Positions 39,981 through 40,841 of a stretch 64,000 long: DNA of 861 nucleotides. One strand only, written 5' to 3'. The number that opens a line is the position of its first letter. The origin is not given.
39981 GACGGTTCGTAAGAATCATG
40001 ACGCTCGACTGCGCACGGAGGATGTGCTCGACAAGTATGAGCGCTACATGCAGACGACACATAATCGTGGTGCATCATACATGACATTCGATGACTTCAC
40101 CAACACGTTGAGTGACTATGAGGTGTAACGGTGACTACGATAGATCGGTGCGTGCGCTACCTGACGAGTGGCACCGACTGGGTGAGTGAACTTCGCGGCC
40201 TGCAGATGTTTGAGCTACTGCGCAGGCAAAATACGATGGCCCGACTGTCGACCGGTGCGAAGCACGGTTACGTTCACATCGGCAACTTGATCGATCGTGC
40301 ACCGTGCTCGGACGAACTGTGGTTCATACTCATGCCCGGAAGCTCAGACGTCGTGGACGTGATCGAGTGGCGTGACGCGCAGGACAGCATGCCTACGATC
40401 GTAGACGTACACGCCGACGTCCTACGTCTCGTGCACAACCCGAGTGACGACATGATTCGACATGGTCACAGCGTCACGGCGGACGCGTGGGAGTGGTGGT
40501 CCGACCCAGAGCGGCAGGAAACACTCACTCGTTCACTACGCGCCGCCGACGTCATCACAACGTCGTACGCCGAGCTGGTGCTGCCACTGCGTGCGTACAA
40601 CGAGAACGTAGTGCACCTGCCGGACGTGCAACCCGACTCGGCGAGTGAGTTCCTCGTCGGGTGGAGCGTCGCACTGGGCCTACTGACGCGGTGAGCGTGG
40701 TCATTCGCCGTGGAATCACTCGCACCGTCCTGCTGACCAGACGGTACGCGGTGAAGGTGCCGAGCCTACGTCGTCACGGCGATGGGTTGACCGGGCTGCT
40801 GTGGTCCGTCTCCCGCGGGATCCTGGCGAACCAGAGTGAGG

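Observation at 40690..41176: Minimal eukaryotic-like protein kinase domain (about 160 aa)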

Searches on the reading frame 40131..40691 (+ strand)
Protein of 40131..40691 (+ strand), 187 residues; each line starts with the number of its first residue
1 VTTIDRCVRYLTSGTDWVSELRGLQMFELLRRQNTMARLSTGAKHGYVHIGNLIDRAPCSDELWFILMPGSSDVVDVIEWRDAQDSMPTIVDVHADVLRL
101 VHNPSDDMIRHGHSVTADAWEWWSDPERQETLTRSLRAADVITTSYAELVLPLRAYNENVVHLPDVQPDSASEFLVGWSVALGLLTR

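Call 4: search_protein_families(library=phrogs, proteins=[window:40131-40691:+], max_evalue=0.01)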
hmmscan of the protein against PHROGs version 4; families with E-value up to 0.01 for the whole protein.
window:40131-40691:+ (187 aa): 0 families

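Call 16: search_protein_families(library=pfam, proteins=[window:40131-40691:+], max_evalue=0.001)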
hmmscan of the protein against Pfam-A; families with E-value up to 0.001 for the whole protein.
window:40131-40691:+ (187 aa): 0 families

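Call 58: search_protein_families(library=pfam, alignment_id=A4, max_evalue=0.0001)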
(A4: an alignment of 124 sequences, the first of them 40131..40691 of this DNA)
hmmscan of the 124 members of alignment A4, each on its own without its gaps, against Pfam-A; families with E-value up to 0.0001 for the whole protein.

A. member 1, window:40131-40691:+ (187 aa): 0 families

B. families by the number of members that match (of 124 scanned): 41 families (the first 25 are shown)
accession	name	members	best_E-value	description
PF03237.21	Terminase_6N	2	4e-31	Terminase large subunit, T4likevirus-type, N-terminal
PF17289.8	Terminase_6C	2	3.9e-11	Terminase RNaseH-like domain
PF07068.17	Gp23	1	4.7e-97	Major capsid protein Gp23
PF06381.16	Phage_portal_3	1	2e-85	Phage portal protein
PF10045.14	DUF2280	1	4.1e-41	Uncharacterized conserved protein (DUF2280)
PF11922.13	DUF3440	1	5e-31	Domain of unknown function (DUF3440)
PF11242.13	DUF2774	1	5.7e-30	Protein of unknown function (DUF2774)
PF07505.17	DUF5131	1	1.3e-27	Protein of unknown function (DUF5131)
PF14216.11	DUF4326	1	2.9e-22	Domain of unknown function (DUF4326)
PF00877.26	NLPC_P60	1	4.5e-21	NlpC/P60 family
PF16945.10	Phage_r1t_holin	1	3.3e-20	Putative lactococcus lactis phage r1t holin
PF09414.15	RNA_ligase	1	4.9e-20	RNA ligase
PF18043.6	T4_Rnl2_C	1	1.8e-19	T4 RNA ligase 2 C-terminal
PF04149.17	DUF397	1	1.4e-18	Domain of unknown function (DUF397)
PF24729.2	Acb2_Tad1_hairpin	1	5.3e-18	Acb2/Tad1, hairpin domain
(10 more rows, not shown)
